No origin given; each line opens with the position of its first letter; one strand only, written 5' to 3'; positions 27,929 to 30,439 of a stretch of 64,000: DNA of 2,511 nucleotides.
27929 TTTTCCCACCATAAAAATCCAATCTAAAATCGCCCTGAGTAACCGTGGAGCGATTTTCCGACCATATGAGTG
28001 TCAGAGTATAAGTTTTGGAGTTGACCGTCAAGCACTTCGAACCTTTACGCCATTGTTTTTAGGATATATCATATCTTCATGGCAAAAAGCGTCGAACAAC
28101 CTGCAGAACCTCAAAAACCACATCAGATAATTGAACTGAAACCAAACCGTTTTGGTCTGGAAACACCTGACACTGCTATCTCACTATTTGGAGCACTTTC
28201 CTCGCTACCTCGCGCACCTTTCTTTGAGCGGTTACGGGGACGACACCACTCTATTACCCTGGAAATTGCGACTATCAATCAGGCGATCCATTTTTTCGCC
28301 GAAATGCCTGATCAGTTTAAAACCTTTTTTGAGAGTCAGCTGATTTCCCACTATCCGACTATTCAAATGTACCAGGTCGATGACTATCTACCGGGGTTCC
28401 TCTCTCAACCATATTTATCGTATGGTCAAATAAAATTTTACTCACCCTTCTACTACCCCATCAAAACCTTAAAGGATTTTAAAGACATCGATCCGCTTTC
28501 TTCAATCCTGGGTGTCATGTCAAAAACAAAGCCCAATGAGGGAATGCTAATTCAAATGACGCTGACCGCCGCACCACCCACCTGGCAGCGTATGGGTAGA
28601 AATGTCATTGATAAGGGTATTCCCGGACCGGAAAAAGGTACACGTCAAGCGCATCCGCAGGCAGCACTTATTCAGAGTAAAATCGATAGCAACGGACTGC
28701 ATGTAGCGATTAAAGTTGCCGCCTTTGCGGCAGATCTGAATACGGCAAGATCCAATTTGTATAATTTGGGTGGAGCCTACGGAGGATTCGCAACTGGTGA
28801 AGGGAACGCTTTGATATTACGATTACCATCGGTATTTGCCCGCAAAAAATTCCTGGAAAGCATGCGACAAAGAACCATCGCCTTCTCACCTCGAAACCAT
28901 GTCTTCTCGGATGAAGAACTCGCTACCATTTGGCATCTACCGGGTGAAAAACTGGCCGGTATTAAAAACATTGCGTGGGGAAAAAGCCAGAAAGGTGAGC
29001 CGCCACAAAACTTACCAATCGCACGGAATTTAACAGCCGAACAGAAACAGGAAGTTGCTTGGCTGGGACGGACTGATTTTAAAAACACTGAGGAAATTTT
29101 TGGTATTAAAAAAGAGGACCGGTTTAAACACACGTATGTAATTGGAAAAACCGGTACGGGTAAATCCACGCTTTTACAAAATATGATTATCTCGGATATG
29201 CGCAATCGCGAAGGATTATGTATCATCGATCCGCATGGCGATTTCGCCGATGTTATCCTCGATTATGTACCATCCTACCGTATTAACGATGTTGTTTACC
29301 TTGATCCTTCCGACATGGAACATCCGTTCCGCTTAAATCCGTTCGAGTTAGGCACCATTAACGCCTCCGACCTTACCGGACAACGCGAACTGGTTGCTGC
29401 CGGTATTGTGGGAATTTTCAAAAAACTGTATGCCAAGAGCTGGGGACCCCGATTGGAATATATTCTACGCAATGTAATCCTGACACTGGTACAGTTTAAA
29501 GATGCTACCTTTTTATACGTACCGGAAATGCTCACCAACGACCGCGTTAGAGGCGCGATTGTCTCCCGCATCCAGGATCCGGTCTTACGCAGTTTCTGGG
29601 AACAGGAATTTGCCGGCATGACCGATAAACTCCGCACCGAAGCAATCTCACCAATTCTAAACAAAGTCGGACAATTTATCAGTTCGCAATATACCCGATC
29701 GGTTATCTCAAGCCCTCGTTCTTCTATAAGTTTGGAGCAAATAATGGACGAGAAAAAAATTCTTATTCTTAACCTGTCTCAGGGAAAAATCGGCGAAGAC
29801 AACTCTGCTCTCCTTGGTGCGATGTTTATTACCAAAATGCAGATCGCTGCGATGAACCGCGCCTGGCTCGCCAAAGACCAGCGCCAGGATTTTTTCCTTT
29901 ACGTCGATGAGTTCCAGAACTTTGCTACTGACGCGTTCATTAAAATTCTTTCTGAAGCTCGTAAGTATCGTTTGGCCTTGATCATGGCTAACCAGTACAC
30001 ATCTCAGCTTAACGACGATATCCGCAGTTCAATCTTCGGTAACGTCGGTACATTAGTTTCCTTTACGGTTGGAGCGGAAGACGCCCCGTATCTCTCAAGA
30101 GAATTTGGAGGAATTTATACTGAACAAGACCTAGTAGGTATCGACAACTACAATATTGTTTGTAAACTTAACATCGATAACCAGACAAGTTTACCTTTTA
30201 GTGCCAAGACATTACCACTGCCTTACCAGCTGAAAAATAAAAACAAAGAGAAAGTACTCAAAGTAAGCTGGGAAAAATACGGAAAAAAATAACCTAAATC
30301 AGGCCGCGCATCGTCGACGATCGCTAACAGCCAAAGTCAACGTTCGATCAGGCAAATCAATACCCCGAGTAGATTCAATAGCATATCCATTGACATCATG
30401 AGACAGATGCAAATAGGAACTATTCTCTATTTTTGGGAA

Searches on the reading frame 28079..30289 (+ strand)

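Call 69: search_protein_families(library=pfam, proteins=[window:28079-30289:+], max_evalue=0.00001)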
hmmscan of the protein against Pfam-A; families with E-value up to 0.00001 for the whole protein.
window:28079-30289:+ (737 aa): 3 families
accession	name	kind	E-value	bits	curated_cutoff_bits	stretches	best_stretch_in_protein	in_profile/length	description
PF01935.23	DUF87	-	2.4e-09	38.1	23.2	1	350-571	24-206/220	Helicase HerA, central domain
PF10412.15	TrwB_AAD_bind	-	3e-08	33.4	20.5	0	345-391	11-57/387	Type IV secretion-system coupling protein DNA-binding domain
PF02534.20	T4SS-DNA_transf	-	3.8e-08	33.1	20.1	1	344-680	39-386/468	Type IV secretory system Conjugative DNA transfer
